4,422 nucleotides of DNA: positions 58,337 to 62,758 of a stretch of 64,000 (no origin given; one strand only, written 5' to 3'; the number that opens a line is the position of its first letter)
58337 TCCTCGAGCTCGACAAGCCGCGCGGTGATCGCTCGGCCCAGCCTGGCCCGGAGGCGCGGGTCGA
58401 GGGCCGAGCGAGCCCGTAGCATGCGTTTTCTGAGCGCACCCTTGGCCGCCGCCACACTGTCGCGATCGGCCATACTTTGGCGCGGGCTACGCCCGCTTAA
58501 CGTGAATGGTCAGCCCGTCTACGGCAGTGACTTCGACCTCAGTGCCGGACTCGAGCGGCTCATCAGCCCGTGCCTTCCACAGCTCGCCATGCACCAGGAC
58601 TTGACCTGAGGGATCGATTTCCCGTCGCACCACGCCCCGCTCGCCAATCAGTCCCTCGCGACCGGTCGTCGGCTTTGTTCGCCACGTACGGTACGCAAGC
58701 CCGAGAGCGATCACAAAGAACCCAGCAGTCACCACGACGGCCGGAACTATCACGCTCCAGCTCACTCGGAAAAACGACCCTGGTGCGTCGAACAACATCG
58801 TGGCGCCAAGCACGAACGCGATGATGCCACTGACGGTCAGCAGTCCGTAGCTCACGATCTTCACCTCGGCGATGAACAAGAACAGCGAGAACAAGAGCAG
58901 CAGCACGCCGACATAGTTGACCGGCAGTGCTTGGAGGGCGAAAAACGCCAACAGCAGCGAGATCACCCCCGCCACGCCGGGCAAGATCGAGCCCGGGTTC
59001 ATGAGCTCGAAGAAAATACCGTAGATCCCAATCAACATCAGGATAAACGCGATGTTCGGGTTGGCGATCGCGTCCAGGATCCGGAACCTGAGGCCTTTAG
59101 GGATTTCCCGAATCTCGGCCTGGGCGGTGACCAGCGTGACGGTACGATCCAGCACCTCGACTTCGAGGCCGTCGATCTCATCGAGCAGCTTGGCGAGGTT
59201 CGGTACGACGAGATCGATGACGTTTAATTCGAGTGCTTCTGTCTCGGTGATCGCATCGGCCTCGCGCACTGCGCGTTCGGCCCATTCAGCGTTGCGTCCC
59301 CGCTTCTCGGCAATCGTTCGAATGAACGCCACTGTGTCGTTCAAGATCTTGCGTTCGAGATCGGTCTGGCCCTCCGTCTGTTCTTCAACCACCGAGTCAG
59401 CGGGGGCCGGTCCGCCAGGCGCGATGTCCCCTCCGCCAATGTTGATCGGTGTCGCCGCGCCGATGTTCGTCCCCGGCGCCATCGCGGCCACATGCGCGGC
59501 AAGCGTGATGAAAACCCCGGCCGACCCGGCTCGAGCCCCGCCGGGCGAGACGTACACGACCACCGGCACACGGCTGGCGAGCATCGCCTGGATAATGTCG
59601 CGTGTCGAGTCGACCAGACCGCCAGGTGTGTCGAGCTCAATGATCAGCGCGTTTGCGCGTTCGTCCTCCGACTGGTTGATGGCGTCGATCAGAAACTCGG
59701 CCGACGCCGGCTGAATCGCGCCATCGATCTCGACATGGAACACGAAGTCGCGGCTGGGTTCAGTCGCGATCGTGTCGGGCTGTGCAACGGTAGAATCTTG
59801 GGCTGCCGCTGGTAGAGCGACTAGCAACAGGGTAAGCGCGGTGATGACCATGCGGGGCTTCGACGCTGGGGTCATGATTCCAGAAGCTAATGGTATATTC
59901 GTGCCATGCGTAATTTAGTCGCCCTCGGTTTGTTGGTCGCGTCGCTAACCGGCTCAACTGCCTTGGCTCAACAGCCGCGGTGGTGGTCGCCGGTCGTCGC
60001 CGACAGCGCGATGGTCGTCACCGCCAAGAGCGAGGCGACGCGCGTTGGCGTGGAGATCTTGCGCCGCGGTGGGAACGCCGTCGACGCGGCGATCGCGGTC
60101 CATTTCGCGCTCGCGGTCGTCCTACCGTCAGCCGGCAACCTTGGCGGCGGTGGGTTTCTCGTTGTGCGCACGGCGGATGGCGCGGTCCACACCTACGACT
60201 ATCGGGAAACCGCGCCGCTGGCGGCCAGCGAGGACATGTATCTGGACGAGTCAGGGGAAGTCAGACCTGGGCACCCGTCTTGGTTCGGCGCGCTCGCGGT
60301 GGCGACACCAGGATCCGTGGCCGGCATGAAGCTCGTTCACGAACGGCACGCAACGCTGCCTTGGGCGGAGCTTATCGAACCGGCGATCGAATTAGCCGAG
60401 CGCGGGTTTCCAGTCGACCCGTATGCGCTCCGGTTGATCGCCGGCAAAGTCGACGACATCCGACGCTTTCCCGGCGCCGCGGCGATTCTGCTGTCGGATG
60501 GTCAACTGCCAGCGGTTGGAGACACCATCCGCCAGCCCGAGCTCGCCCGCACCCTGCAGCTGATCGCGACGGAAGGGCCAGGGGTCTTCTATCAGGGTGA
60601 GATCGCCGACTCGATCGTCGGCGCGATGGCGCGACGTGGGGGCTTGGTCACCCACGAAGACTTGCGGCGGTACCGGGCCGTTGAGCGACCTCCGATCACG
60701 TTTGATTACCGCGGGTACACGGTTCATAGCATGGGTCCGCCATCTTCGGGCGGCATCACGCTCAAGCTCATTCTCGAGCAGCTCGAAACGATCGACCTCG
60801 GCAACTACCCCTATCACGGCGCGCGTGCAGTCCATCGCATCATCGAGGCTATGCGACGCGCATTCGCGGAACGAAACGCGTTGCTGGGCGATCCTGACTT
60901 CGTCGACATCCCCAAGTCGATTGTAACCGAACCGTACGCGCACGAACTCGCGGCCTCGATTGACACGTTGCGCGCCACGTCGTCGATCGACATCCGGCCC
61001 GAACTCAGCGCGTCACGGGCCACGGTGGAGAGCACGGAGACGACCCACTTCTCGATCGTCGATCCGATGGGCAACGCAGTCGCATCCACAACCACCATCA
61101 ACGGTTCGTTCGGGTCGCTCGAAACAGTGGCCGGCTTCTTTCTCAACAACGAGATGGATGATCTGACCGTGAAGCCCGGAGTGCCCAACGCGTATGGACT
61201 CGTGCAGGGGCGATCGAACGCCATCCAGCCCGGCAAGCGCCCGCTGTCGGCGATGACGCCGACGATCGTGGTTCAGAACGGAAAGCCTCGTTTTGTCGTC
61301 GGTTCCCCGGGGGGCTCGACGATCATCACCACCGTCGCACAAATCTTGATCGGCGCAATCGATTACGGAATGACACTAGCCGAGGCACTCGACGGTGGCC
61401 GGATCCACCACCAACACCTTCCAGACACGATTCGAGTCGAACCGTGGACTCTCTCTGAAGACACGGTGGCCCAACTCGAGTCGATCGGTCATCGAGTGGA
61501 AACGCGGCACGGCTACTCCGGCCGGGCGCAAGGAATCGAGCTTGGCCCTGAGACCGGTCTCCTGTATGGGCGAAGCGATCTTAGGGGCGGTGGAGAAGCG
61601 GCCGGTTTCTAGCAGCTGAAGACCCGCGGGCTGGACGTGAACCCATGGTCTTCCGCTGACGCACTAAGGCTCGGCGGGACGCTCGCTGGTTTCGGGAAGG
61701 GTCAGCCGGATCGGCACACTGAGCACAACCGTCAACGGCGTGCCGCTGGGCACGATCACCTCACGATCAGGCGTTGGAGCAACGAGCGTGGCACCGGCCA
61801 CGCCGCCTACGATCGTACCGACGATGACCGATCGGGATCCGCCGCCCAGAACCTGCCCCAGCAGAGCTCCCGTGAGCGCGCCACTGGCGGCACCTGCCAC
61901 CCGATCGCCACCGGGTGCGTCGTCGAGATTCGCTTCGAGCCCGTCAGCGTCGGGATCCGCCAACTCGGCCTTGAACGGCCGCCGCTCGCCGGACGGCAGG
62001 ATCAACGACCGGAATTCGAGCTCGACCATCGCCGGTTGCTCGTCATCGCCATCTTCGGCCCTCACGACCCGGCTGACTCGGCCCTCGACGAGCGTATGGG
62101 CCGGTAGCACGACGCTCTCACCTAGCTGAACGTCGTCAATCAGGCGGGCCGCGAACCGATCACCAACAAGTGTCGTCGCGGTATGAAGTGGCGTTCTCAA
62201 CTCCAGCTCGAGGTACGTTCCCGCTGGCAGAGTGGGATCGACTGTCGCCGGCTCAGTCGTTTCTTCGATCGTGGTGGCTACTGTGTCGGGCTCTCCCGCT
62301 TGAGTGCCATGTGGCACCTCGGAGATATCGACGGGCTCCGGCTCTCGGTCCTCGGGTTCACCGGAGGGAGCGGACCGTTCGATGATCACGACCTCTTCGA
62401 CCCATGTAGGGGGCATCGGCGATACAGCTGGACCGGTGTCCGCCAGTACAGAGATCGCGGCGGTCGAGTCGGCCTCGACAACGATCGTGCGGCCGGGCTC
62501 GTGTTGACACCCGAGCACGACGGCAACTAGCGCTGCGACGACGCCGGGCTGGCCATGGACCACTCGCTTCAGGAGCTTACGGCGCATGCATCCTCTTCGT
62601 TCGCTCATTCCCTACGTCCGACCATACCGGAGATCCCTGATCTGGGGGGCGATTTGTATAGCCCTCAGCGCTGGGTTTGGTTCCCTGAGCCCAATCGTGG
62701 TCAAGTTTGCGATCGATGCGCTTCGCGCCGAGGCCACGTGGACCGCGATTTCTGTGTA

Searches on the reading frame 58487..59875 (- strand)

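Call 10: search_protein_families(library=pfam, proteins=[window:58487-59875:-], max_evalue=0.001)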
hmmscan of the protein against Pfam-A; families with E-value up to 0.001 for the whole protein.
window:58487-59875:- (462 aa): 3 families
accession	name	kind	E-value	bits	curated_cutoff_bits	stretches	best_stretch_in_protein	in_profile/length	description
PF24961.1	NfeD_membrane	-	7.7e-25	87.7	26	1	274-390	1-116/119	NfeD integral membrane domain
PF25145.1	NfeD1b_N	-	9.8e-20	71.4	40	1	45-149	2-103/189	NfeD1b, N-terminal domain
PF01957.25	NfeD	-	7.8e-18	64.9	29.1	1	407-461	2-57/57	NfeD-like C-terminal, partner-binding domain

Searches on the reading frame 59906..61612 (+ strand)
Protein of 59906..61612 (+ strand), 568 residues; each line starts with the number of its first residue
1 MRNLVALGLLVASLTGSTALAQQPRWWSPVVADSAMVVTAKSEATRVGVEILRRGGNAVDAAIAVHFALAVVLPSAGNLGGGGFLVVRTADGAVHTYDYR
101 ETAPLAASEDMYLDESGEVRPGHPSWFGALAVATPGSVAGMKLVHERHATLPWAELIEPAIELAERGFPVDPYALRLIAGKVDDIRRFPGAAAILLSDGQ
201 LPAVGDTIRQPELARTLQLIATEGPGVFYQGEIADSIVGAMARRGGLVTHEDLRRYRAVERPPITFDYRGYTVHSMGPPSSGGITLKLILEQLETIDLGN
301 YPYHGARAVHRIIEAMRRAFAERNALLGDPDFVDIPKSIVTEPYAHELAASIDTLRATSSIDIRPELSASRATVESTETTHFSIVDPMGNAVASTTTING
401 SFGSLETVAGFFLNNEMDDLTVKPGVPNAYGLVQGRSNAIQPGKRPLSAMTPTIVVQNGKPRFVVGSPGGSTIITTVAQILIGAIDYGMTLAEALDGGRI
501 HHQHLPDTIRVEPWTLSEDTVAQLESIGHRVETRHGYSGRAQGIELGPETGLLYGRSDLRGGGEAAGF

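Call 10: search_protein_families(library=pfam, proteins=[window:59906-61612:+], max_evalue=0.001)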
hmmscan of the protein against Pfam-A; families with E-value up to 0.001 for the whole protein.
window:59906-61612:+ (568 aa): 1 family
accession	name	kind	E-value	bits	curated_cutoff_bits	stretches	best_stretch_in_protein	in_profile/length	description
PF01019.26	G_glu_transpept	-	1.6e-162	542.3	27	1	50-562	2-511/512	Gamma-glutamyltranspeptidase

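Call 96: find_encoding_contigs(protein=window:59906-61612:+, flank=10000, max_places=1)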
Protein window:59906-61612:+ (568 aa): 5 contigs read that carry it; 1 place shown.
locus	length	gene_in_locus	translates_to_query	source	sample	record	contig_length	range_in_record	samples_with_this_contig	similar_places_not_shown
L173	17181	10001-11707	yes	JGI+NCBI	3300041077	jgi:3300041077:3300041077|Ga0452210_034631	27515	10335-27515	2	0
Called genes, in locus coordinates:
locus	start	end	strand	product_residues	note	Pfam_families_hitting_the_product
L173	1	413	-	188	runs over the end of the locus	PF13180:PDZ_2 (weak), PF17820:PDZ_6 (weak)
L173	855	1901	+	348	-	PF01883:FeS_assembly_P, PF13481:AAA_25 (weak), PF00142:Fer4_NifH (faint), PF01656:CbiA, PF02374:ArsA_ATPase (faint), PF09140:MipZ, PF10609:ParA, PF13614:AAA_31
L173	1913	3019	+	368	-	PF01368:DHH, PF02272:DHHA1 (weak)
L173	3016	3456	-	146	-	-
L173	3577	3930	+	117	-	-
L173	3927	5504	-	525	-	PF02113:Peptidase_S13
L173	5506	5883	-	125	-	PF16949:ABC_tran_2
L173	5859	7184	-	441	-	PF16949:ABC_tran_2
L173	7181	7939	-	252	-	PF00005:ABC_tran, PF13304:AAA_21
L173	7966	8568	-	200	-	PF01812:5-FTHF_cyc-lig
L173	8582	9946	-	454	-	PF25145:NfeD1b_N, PF24961:NfeD_membrane, PF01957:NfeD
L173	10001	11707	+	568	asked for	PF01019:G_glu_transpept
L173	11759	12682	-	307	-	-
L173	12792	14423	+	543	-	PF00664:ABC_membrane, PF00005:ABC_tran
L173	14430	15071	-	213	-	PF13462:Thioredoxin_4, PF13098:Thioredoxin_2, PF01323:DSBA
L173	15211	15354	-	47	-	-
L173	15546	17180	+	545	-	?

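Call 99: search_protein_families(library=ncbifam, max_evalue=1e-60, proteins=[L173:12792-14423:+])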
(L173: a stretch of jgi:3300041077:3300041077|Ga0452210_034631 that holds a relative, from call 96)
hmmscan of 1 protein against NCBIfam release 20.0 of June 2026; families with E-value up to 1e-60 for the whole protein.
L173:12792-14423:+ (543 aa): 21 families
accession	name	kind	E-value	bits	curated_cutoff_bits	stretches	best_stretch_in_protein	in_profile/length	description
NF008055.0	PRK10789.1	equivalog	9.1e-131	437.2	845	1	7-542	44-579/590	SmdA family multidrug ABC transporter permease/ATP-binding protein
TIGR02204.1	MsbA_rel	hypoth_equivalog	1.6e-124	416.7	780.4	1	13-532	52-573/576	ABC transporter, permease/ATP-binding protein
TIGR02203.1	MsbA_lipidA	equivalog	9.9e-120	400.7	602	1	15-534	51-569/572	lipid A export permease/ATP-binding protein MsbA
NF052233.1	CphA_assoc_ABC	equivalog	4.6e-110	369.1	880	1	16-539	227-748/766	cyanophycin metabolism-associated ABC transporter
TIGR00958.1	3a01208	subfamily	7e-107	358.4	874.6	1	30-530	220-710/711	antigen peptide transporter 2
TIGR01846.1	type_I_sec_HlyB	subfamily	2e-106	356.9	725.55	1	6-534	166-692/694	type I secretion system permease/ATPase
NF008381.0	PRK11176.1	equivalog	8.9e-95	318.2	867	1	18-534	64-579/582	lipid A ABC transporter ATP-binding protein/permease MsbA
NF045513.1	HepA_fam_ABC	equivalog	4.8e-88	296.1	725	1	20-534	96-609/610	heterocyst formation ABC transporter subunit HepA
TIGR03375.1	type_I_sec_LssB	subfamily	9.4e-88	295.2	693.1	1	18-523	188-691/696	type I secretion system permease/ATPase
TIGR03796.1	NHLM_micro_ABC1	equivalog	7.7e-87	292.1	853.3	1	20-530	195-708/710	NHLP family bacteriocin export ABC transporter peptidase/permease/ATPase subunit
NF008056.1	PRK10790.1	equivalog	2.1e-82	277.5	746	1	3-541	47-582/584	SmdB family multidrug efflux ABC transporter permease/ATP-binding protein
TIGR01193.1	bacteriocin_ABC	subfamily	2.1e-81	274.5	523.85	1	11-532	188-707/708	peptide cleavage/export ABC transporter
NF010178.0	PRK13657.1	equivalog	2.1e-81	274.2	733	1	102-538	139-574/588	glucan ABC transporter ATP-binding protein/ permease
TIGR03797.1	NHLM_micro_ABC2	equivalog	2.2e-80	271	709.4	1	17-534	174-685/686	NHLP bacteriocin export ABC transporter permease/ATPase subunit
NF000474.1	tet_ABC_46_A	exception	1.5e-78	264.7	1250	1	38-536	75-570/574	tetracycline efflux ABC transporter Tet(46) subunit A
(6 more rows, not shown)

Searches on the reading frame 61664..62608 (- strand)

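Call 10: search_protein_families(library=pfam, proteins=[window:61664-62608:-], max_evalue=0.001)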
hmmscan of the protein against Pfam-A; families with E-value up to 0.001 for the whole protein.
window:61664-62608:- (314 aa): 1 family
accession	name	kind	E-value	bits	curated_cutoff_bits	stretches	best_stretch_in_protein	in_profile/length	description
PF13441.11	Gly-zipper_YMGG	-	0.00032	20.8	28.9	1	236-273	3-40/45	YMGG-like Gly-zipper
